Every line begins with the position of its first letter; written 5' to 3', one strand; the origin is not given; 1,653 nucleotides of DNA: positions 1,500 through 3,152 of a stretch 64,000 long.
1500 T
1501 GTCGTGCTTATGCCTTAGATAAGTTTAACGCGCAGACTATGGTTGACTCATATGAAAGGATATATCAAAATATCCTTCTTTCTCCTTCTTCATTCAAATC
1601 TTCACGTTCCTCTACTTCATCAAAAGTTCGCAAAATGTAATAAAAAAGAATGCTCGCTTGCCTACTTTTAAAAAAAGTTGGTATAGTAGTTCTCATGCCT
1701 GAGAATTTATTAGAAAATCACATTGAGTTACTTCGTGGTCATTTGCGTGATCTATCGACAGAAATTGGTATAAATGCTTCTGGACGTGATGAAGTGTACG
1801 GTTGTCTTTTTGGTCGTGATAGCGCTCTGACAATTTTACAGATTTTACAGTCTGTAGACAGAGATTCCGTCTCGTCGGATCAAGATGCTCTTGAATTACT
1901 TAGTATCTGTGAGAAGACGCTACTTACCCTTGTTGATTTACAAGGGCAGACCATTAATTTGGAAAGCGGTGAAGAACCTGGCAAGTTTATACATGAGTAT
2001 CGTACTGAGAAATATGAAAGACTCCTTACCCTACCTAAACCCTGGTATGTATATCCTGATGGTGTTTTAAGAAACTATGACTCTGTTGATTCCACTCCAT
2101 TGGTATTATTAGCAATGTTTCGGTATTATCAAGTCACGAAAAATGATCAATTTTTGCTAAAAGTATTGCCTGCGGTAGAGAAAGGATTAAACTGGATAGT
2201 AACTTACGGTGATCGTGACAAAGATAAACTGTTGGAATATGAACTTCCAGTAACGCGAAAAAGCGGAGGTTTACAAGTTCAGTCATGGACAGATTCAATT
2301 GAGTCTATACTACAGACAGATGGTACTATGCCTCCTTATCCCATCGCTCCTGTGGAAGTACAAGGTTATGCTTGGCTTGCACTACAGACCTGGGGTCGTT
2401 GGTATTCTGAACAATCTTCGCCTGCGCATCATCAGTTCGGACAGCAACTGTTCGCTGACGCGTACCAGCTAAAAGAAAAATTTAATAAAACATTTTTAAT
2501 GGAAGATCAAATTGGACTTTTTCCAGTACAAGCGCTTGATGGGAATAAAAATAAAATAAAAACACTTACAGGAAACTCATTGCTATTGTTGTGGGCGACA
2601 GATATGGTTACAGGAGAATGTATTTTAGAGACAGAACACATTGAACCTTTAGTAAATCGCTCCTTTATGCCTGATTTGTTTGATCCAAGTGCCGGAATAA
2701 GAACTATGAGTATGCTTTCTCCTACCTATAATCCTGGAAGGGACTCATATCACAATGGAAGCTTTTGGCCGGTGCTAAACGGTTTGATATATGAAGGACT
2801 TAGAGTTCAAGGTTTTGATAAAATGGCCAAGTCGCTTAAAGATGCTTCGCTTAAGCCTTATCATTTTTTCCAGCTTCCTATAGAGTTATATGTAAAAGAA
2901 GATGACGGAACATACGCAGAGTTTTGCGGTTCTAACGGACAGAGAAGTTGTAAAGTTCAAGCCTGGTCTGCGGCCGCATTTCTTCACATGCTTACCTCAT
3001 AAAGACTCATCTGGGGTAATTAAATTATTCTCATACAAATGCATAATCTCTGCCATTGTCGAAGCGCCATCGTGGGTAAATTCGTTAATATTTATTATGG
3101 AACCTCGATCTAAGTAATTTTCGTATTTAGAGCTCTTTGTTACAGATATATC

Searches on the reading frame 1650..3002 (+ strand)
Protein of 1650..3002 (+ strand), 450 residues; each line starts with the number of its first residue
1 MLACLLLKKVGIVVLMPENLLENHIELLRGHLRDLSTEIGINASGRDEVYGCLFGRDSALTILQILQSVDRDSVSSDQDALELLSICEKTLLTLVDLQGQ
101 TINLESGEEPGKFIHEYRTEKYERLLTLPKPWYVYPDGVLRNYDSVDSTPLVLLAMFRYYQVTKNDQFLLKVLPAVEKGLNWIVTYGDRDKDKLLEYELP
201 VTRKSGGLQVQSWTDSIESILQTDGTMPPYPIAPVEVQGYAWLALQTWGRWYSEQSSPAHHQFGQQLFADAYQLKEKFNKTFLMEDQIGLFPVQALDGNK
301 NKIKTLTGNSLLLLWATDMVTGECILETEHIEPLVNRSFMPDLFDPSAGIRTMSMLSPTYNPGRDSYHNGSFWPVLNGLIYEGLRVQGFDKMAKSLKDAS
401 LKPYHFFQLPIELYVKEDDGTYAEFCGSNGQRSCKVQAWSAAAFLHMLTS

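Call 60: search_protein_families(library=pfam, proteins=[window:1650-3002:+], max_evalue=0.00001)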
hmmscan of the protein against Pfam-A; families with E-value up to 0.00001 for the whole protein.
window:1650-3002:+ (450 aa): 2 families
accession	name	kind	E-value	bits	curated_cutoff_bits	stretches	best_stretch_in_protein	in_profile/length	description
PF06202.20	GDE_C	-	1.5e-11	44.3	21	1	136-445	70-366/367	Amylo-alpha-1,6-glucosidase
PF22422.2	MGH1-like_GH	-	5.4e-08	33.2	27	0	329-402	255-326/356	Mannosylglycerate hydrolase MGH1-like glycoside hydrolase domain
